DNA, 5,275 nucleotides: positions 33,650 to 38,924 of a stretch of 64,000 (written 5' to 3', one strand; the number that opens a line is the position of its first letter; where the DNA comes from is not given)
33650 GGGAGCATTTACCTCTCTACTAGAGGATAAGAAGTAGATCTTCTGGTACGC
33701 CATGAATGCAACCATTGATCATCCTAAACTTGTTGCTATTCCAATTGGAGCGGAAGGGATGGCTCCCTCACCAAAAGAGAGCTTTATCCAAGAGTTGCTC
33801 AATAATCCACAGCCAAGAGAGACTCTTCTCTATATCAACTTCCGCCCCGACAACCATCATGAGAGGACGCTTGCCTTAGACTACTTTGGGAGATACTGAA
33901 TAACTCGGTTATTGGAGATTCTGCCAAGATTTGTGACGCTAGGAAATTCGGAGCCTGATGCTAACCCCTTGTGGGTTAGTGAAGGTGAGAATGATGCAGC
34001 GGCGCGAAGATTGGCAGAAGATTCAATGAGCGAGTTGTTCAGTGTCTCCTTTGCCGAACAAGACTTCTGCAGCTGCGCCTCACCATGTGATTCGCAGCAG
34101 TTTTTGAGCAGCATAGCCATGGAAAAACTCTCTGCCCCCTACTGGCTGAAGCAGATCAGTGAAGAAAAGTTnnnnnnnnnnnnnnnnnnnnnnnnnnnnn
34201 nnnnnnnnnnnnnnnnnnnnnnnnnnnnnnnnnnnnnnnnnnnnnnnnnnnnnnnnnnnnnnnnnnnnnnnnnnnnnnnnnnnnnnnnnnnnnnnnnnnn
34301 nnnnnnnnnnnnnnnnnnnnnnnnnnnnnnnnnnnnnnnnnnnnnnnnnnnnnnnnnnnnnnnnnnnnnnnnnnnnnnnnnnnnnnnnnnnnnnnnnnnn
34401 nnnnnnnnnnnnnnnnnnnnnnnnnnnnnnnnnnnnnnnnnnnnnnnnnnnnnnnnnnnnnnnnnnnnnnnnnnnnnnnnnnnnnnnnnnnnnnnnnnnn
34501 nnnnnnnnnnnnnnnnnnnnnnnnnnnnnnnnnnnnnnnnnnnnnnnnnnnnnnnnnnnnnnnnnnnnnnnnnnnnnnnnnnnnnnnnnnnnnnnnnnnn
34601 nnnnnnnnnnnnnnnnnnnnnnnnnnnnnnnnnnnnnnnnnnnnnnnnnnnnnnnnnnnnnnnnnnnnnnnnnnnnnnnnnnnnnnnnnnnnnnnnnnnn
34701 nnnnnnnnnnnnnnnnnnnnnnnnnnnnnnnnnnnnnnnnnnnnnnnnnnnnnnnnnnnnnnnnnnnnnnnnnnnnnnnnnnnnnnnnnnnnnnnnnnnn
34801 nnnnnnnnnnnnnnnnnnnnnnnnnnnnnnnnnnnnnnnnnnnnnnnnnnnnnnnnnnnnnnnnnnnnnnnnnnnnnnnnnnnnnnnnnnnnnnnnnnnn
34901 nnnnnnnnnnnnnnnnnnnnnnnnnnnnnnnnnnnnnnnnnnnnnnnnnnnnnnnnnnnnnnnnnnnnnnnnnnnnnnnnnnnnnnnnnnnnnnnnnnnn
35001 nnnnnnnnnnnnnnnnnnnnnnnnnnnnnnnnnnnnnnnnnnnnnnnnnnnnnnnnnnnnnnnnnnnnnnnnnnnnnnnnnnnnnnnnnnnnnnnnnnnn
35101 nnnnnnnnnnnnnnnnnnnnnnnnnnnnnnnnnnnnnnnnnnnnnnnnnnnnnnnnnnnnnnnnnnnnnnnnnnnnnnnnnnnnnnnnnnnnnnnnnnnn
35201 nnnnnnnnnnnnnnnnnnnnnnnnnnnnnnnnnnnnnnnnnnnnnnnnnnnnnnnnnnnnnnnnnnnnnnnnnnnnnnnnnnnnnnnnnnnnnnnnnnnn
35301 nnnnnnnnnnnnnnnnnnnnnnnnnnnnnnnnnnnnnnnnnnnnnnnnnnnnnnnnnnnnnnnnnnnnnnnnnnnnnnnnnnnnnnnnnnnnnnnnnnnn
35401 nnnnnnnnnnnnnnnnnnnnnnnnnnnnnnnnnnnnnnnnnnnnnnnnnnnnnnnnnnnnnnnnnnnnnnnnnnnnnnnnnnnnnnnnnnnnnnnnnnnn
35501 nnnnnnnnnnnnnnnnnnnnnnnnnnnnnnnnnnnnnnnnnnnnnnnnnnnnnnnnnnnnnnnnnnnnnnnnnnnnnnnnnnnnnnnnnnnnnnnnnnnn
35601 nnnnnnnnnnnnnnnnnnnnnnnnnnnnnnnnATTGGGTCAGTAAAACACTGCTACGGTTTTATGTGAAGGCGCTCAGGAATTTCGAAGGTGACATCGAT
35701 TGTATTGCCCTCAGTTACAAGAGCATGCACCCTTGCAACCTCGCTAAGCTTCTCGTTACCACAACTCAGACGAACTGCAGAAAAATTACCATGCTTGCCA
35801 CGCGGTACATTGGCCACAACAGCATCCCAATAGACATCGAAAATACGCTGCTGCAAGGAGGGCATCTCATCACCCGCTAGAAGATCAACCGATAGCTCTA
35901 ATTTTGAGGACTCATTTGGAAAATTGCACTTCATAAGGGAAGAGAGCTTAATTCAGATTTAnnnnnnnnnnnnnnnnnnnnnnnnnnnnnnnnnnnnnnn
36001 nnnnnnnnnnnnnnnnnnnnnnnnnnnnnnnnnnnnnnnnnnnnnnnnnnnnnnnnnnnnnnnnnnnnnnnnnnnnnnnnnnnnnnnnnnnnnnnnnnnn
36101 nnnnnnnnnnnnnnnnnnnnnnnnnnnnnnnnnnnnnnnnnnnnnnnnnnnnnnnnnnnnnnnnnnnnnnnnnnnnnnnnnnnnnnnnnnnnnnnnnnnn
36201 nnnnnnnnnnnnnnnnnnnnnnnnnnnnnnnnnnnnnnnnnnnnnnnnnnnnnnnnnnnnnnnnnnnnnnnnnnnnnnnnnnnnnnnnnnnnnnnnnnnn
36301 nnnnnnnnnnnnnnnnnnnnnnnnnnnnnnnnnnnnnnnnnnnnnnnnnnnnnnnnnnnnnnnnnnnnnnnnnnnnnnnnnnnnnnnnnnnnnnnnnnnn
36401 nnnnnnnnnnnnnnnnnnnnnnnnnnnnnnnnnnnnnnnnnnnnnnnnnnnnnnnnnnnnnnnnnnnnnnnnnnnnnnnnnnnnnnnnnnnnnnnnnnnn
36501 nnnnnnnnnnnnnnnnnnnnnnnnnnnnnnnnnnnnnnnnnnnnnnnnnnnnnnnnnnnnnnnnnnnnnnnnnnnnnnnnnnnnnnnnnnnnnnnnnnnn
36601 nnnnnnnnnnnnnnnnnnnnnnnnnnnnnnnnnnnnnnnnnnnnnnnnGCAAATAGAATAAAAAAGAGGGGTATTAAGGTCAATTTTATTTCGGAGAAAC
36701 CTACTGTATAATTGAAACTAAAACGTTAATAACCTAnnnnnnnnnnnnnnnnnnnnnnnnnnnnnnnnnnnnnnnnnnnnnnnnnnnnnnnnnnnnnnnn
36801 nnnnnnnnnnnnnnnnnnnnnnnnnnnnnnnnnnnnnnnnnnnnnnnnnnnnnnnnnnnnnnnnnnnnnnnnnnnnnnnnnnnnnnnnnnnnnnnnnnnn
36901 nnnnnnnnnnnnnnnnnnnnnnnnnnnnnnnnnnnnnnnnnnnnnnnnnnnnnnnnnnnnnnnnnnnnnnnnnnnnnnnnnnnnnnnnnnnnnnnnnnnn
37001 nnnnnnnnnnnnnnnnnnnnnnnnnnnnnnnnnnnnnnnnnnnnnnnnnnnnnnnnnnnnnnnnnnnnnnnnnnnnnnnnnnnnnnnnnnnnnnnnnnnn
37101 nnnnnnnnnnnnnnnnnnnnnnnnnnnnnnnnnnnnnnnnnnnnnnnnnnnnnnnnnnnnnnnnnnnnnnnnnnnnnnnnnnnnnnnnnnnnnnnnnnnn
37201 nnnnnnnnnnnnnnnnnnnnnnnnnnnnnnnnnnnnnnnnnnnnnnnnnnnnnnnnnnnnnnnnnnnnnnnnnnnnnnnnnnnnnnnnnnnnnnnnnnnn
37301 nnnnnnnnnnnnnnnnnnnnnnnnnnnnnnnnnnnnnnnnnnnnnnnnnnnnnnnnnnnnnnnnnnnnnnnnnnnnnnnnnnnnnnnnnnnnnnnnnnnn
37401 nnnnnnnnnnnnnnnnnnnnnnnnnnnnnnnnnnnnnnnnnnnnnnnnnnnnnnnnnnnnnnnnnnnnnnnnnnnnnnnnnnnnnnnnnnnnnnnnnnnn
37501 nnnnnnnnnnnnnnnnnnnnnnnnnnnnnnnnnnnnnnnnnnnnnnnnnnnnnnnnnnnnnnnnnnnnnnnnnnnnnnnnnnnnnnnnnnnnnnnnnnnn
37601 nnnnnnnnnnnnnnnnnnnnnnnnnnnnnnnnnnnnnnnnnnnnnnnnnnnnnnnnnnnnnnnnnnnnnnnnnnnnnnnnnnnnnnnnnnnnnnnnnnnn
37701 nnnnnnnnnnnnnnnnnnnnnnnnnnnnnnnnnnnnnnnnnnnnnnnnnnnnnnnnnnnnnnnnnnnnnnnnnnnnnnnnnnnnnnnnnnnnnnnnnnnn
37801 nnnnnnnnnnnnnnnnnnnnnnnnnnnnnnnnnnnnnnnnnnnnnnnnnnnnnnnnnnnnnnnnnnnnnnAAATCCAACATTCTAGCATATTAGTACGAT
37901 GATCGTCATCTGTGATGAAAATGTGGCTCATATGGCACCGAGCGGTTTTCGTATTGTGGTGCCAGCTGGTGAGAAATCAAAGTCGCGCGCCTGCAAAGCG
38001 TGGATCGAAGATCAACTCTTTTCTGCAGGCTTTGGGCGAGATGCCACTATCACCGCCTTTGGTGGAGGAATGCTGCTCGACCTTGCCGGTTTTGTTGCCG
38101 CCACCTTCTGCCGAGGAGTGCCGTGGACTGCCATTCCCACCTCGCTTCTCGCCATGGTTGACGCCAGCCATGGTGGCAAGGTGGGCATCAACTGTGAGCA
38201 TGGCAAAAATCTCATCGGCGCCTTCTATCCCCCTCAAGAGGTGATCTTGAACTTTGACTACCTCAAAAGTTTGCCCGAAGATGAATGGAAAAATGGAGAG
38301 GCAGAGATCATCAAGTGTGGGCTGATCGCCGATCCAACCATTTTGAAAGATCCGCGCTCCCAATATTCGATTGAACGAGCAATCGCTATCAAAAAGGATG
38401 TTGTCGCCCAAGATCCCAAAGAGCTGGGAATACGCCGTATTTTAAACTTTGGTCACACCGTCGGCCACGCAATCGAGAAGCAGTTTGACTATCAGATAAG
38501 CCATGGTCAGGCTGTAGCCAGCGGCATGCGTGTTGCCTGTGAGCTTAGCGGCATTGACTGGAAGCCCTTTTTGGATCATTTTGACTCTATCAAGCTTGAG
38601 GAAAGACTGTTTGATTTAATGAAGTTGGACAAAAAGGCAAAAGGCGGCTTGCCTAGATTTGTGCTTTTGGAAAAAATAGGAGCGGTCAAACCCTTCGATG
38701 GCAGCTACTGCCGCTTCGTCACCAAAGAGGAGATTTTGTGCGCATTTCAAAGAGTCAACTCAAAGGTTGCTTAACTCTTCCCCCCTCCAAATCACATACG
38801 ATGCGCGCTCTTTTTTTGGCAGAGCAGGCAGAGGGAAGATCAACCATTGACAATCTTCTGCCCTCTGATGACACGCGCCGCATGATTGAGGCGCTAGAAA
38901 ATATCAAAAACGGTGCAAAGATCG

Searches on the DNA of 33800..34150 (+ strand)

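Call 48: search_rna_families(source=window, start=33800, end=34150, threshold=evalue, max_evalue=10)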
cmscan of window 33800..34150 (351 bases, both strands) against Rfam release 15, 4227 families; matches with E-value up to 10: 3.
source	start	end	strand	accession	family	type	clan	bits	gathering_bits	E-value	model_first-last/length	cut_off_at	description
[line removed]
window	34007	34111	+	RF00618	U4atac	Gene; snRNA; splicing;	CL00007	13.7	53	5.3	1-132/132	no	U4atac minor spliceosomal RNA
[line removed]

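Call 58: search_dna_similar(query=window:33889-34049:+, collection=plasmids, mode=distant, max_evalue=0.01, max_rows=10)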
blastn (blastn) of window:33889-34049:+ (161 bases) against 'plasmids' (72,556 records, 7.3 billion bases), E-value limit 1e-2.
No match.

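Call 59: search_dna_similar(query=window:33889-34049:+, collection=phages, mode=distant, max_evalue=0.01, max_rows=10)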
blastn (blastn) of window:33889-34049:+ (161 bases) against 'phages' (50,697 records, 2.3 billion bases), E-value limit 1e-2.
No match.

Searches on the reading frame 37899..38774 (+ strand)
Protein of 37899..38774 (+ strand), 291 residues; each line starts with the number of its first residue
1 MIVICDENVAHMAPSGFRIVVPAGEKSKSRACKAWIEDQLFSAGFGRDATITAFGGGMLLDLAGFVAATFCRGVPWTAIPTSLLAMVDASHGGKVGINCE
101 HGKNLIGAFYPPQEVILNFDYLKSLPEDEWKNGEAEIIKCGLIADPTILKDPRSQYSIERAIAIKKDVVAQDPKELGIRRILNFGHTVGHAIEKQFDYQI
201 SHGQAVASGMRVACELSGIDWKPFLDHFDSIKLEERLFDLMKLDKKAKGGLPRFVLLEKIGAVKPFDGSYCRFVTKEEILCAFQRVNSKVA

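Call 63: search_protein_families(library=pfam, proteins=[window:37899-38774:+], max_evalue=0.00001)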
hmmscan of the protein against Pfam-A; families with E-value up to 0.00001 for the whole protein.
window:37899-38774:+ (291 aa): 2 families
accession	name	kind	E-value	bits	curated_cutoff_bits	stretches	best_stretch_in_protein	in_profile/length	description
PF01761.26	DHQ_synthase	-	6.4e-39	132.6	24.2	1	19-131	2-114/115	3-dehydroquinate synthase N-terminal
PF24621.2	DHQS_C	-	4.3e-27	95.2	27.6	1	133-217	1-99/144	3-dehydroquinate synthase C-terminal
